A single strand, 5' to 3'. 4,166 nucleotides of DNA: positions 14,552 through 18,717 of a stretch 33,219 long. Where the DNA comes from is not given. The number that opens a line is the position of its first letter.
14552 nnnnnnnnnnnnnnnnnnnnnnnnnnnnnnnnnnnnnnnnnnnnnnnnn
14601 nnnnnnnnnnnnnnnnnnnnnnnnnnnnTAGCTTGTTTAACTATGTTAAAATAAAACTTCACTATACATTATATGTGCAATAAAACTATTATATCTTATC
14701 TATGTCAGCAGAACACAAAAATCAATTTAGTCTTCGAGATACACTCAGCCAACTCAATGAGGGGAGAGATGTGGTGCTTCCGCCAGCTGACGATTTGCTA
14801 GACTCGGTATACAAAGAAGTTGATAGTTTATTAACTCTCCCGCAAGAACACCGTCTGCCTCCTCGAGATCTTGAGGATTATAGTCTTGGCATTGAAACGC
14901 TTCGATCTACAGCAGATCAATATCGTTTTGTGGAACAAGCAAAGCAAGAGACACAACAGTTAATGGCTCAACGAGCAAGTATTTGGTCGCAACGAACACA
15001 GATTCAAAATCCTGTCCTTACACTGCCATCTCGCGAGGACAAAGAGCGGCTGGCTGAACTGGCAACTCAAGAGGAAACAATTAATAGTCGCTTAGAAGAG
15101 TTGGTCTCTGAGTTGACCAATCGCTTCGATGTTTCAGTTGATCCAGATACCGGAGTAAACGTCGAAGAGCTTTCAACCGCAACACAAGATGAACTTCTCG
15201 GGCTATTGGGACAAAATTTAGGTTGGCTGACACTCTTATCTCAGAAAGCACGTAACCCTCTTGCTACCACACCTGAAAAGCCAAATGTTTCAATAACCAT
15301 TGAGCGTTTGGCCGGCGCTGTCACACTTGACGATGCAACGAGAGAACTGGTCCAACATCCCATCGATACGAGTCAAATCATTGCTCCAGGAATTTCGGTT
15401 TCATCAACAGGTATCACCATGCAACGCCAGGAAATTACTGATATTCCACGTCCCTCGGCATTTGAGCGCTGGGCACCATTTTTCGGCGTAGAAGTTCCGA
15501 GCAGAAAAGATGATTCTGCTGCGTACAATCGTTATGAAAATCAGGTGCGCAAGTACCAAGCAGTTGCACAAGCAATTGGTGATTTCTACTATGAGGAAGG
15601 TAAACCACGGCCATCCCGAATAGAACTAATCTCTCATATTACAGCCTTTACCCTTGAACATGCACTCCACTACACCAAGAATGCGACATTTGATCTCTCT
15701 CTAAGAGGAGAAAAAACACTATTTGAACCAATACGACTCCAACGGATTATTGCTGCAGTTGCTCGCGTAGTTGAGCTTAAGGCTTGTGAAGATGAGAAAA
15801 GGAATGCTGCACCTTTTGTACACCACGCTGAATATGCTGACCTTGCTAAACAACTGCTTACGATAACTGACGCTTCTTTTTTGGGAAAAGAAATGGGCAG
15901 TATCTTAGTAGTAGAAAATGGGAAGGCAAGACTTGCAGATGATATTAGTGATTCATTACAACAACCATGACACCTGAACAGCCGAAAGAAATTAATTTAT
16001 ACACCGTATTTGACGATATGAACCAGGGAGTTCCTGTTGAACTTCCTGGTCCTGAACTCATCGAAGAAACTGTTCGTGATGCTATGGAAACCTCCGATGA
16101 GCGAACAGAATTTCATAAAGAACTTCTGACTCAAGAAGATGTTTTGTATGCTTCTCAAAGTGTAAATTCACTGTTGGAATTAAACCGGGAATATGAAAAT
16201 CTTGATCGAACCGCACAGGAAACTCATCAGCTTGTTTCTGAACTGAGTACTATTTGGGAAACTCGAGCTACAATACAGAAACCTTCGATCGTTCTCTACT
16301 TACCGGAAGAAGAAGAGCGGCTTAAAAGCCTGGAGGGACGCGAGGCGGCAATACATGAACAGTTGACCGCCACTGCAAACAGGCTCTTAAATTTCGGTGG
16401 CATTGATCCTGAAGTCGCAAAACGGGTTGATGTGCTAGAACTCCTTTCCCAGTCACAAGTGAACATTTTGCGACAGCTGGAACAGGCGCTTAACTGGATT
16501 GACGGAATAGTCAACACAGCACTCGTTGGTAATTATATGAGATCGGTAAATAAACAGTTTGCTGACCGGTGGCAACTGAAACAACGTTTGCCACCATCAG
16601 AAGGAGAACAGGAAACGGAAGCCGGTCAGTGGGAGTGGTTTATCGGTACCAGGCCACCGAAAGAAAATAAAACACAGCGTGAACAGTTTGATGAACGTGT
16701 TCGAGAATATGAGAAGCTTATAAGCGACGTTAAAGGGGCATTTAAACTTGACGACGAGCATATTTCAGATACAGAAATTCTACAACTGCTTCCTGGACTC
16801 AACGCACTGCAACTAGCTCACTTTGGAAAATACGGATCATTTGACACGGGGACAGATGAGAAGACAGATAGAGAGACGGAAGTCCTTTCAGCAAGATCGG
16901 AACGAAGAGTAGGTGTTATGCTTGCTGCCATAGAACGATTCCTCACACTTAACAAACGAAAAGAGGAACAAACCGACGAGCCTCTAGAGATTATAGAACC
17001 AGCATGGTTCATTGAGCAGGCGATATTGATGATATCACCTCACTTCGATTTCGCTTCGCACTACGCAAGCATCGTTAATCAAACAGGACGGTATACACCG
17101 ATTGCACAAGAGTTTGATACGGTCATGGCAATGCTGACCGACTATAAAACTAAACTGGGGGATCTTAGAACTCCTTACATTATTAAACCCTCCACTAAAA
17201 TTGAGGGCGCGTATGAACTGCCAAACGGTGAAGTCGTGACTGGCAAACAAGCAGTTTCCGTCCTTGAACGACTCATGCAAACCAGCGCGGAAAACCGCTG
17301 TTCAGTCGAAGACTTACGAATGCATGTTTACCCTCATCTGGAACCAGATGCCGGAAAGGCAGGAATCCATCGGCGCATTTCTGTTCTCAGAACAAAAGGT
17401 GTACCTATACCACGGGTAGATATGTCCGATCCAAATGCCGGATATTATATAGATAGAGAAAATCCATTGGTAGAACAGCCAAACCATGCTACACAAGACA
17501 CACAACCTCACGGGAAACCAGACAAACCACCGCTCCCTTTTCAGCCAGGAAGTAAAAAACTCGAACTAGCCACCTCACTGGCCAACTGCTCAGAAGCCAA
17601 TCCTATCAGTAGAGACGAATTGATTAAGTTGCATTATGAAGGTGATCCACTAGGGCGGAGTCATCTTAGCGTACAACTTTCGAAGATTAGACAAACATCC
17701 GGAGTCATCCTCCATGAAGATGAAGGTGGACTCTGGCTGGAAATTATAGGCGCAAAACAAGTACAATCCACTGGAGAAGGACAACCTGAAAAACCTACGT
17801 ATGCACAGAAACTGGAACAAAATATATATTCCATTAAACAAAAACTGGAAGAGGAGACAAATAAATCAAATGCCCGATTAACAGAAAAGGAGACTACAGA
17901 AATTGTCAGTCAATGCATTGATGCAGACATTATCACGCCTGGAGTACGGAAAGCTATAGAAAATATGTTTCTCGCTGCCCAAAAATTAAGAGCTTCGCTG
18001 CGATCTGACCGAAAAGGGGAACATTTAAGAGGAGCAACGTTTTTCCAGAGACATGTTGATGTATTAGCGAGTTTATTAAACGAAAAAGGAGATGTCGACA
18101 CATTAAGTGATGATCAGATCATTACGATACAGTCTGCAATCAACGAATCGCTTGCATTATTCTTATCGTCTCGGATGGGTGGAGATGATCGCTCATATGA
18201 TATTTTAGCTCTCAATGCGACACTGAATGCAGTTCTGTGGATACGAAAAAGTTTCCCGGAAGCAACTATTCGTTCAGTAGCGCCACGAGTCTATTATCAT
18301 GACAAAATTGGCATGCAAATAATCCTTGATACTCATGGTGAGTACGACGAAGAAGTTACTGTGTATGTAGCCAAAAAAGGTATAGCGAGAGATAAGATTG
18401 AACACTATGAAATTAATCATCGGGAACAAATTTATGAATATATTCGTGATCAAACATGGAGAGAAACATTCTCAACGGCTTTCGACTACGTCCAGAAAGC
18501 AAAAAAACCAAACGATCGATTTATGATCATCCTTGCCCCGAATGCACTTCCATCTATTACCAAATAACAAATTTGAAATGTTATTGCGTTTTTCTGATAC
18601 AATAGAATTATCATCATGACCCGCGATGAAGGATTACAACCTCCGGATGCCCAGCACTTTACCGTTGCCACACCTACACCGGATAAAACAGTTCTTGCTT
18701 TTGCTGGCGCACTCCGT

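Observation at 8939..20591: TA-bracketed ~11.6 kb block of seven ORFan-like genes: candidate novel system or integrated element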

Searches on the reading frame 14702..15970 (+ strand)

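Call 3: search_protein_families(library=pfam, proteins=[window:14702-15970:+], max_evalue=0.1)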
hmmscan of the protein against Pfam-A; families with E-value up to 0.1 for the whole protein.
window:14702-15970:+ (422 aa): 1 family
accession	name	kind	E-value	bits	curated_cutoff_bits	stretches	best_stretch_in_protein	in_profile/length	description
PF00668.25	Condensation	-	0.064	12.4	30.6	0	72-140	172-241/456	Condensation domain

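Call 4: search_protein_families(library=padloc, proteins=[window:14702-15970:+], max_evalue=0.1)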
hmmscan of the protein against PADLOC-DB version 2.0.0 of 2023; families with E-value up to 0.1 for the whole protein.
window:14702-15970:+ (422 aa): 0 families

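Call 5: search_protein_families(library=ncbifam, proteins=[window:14702-15970:+], max_evalue=0.1)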
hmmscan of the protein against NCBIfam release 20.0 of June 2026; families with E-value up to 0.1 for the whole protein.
window:14702-15970:+ (422 aa): 0 families

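Call 6: search_protein_families(library=phrogs, proteins=[window:14702-15970:+], max_evalue=0.1)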
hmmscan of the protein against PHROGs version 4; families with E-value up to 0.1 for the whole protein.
window:14702-15970:+ (422 aa): 1 family
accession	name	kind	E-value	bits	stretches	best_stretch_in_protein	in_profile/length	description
phrog_77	-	DNA, RNA and nucleotide metabolism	0.024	14.1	1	45-141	706-789/967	SbcC-like subunit of palindrome specific endonuclease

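Call 116: search_protein_families(library=pfam, proteins=[P0023, P0028, P0031, L006:3-1673:+, L007:630-2222:+], max_evalue=0.1)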
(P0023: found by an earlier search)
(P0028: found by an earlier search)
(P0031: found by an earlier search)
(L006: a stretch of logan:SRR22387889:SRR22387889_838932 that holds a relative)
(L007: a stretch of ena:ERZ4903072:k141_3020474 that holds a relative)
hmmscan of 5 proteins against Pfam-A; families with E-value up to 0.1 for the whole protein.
P0023 (415 aa): 0 families

P0028 (462 aa): 1 family
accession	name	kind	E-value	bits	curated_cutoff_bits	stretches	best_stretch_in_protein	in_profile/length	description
PF21757.2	DUF6870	-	0.031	14.7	24.4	1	411-458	5-52/71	Family of unknown function (DUF6870)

P0031 (807 aa): 0 families

L006:3-1673:+ (556 aa): 0 families

L007:630-2222:+ (530 aa): 0 families

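Call 117: search_protein_families(library=padloc, proteins=[P0023, P0028, P0031, P0020, P0013, P0021, P0014], max_evalue=0.1)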
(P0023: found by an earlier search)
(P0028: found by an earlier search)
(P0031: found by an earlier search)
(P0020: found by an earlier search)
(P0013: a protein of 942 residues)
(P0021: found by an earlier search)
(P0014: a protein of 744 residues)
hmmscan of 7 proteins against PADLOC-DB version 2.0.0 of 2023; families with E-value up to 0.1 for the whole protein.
P0023 (415 aa): 0 families

P0028 (462 aa): 0 families

P0031 (807 aa): 0 families

P0020 (554 aa): 0 families

P0013 (942 aa): 0 families

P0021 (518 aa): 0 families

P0014 (744 aa): 0 families

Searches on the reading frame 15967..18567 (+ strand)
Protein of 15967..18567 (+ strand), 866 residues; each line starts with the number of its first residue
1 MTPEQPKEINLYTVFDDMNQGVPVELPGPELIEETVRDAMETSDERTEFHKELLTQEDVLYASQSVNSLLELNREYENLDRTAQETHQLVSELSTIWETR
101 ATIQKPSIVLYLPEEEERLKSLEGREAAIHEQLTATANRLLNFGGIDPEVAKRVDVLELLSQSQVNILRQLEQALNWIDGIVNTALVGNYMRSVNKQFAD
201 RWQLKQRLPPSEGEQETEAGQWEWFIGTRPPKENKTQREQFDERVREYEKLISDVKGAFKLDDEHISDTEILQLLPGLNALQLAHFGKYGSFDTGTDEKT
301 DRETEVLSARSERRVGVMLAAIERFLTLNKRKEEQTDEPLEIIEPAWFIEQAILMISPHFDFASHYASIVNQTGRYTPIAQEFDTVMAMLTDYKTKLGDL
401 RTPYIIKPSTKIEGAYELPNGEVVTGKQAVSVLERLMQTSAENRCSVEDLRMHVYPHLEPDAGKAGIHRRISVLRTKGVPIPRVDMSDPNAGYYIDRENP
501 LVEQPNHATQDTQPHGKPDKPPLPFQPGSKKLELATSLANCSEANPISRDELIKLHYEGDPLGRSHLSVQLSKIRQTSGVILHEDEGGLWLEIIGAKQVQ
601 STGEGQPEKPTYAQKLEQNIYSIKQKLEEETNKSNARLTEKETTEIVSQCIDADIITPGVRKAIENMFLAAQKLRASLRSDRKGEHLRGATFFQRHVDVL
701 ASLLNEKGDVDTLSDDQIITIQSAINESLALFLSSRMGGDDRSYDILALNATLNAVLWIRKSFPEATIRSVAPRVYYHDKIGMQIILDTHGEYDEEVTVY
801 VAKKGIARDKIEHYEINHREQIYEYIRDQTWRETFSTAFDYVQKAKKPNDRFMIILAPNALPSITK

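Call 3: search_protein_families(library=pfam, proteins=[window:15967-18567:+], max_evalue=0.1)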
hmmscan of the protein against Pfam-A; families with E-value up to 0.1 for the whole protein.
window:15967-18567:+ (866 aa): 1 family
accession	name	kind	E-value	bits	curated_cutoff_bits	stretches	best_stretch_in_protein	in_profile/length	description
PF13740.12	ACT_6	-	0.032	14.6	23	1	424-454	7-37/76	ACT domain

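Call 4: search_protein_families(library=padloc, proteins=[window:15967-18567:+], max_evalue=0.1)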
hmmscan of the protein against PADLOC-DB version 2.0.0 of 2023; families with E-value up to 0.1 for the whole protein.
window:15967-18567:+ (866 aa): 0 families

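Call 5: search_protein_families(library=ncbifam, proteins=[window:15967-18567:+], max_evalue=0.1)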
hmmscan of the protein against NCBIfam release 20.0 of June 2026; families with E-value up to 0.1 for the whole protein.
window:15967-18567:+ (866 aa): 0 families

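Call 6: search_protein_families(library=phrogs, proteins=[window:15967-18567:+], max_evalue=0.1)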
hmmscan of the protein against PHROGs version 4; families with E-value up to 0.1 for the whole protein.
window:15967-18567:+ (866 aa): 0 families

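Call 116: search_protein_families(library=pfam, proteins=[P0023, P0028, P0031, L006:3-1673:+, L007:630-2222:+], max_evalue=0.1)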
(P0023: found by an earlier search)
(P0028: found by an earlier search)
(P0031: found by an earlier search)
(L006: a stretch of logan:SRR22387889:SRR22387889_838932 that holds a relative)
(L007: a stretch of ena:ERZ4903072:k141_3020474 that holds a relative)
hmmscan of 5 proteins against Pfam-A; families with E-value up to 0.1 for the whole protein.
P0023 (415 aa): 0 families

P0028 (462 aa): 1 family
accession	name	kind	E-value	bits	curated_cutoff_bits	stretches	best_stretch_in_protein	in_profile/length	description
PF21757.2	DUF6870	-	0.031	14.7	24.4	1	411-458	5-52/71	Family of unknown function (DUF6870)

P0031 (807 aa): 0 families

L006:3-1673:+ (556 aa): 0 families

L007:630-2222:+ (530 aa): 0 families

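Call 117: search_protein_families(library=padloc, proteins=[P0023, P0028, P0031, P0020, P0013, P0021, P0014], max_evalue=0.1)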
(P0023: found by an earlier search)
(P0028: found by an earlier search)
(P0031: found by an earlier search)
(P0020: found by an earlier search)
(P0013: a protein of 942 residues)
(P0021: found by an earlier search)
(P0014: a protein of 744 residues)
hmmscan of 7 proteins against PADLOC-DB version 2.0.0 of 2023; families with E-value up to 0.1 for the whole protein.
P0023 (415 aa): 0 families

P0028 (462 aa): 0 families

P0031 (807 aa): 0 families

P0020 (554 aa): 0 families

P0013 (942 aa): 0 families

P0021 (518 aa): 0 families

P0014 (744 aa): 0 families

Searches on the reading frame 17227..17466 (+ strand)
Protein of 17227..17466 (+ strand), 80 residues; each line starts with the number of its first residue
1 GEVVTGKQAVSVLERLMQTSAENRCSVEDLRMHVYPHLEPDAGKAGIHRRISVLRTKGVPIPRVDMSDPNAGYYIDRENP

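Call 77: search_solved_structures(query=A8, max_evalue=10, show_alignments=2)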
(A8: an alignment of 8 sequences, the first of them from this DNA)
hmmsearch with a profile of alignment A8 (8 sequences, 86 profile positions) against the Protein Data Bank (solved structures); distinct sequences matched with E-value up to 10: 17.
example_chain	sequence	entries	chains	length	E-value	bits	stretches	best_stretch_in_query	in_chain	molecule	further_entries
2jua_A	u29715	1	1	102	0.2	15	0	28-68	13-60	de novo protein S836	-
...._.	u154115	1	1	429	0.23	14.8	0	46-85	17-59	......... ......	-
6v4x_J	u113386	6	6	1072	0.25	14.7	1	15-64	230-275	Symplekin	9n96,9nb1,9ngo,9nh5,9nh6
6nr8_2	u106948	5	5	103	0.35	14.2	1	34-72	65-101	Prefoldin subunit 2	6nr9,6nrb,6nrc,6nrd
3o2q_A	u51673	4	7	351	0.4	14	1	14-64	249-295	Symplekin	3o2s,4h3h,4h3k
3o2t_A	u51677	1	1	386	0.41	14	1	14-64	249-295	Symplekin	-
7wu7_2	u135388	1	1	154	0.46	13.8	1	34-72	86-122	Prefoldin subunit 2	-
1wp7_A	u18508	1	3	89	0.46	13.8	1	40-69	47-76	fusion protein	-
3ods_A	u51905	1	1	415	0.47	13.8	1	14-64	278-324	Symplekin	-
3odr_A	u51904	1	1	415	0.48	13.8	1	14-64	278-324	Symplekin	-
1wp8_A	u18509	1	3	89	0.48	13.8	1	40-69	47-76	Fusion glycoprotein F0,Fusion glycoprotein F0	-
9uju_C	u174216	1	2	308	1.4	12.3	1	12-50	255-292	Egalitarian, isoform B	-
10px_1t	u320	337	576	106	1.9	11.9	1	34-65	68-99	30S ribosomal protein S20 | Ribosomal protein S20 | 16S Ribosomal protein S20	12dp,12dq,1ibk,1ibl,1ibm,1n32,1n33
2e5l_T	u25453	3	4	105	2.9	11.3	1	27-65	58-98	30S ribosomal protein S20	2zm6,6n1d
1fjg_T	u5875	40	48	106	3.1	11.2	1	27-65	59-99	30S RIBOSOMAL PROTEIN S20 | RIBOSOMAL PROTEIN S20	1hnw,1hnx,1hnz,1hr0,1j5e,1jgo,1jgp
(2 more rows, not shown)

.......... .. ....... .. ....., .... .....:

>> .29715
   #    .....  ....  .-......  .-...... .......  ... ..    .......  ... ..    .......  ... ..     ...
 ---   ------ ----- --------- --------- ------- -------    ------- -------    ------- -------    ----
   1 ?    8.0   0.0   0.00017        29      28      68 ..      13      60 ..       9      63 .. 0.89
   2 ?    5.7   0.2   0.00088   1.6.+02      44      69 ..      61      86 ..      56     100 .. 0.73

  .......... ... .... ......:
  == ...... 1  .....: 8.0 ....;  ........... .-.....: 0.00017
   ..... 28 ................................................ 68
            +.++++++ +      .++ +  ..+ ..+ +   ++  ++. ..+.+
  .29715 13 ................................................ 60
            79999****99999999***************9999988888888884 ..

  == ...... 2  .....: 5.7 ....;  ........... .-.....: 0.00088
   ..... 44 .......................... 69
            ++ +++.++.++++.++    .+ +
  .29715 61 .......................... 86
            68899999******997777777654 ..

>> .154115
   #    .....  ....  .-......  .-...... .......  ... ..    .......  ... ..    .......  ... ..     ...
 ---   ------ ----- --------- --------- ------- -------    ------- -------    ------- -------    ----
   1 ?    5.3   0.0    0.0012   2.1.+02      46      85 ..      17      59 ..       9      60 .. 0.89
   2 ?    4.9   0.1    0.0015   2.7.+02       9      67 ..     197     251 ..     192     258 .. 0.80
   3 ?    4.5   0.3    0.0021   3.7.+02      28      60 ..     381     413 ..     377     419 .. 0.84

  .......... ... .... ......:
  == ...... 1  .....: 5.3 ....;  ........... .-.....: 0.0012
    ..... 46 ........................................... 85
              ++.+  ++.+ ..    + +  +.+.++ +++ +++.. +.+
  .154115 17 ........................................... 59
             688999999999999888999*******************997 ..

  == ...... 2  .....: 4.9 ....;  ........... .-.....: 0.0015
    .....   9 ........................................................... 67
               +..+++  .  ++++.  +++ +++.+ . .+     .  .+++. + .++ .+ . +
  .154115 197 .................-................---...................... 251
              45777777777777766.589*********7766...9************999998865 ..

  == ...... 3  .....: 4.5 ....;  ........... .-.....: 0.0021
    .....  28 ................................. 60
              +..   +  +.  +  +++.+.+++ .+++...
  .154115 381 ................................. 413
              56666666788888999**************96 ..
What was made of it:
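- The winged-helix idea failed a profile test against the PDB (call 77).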
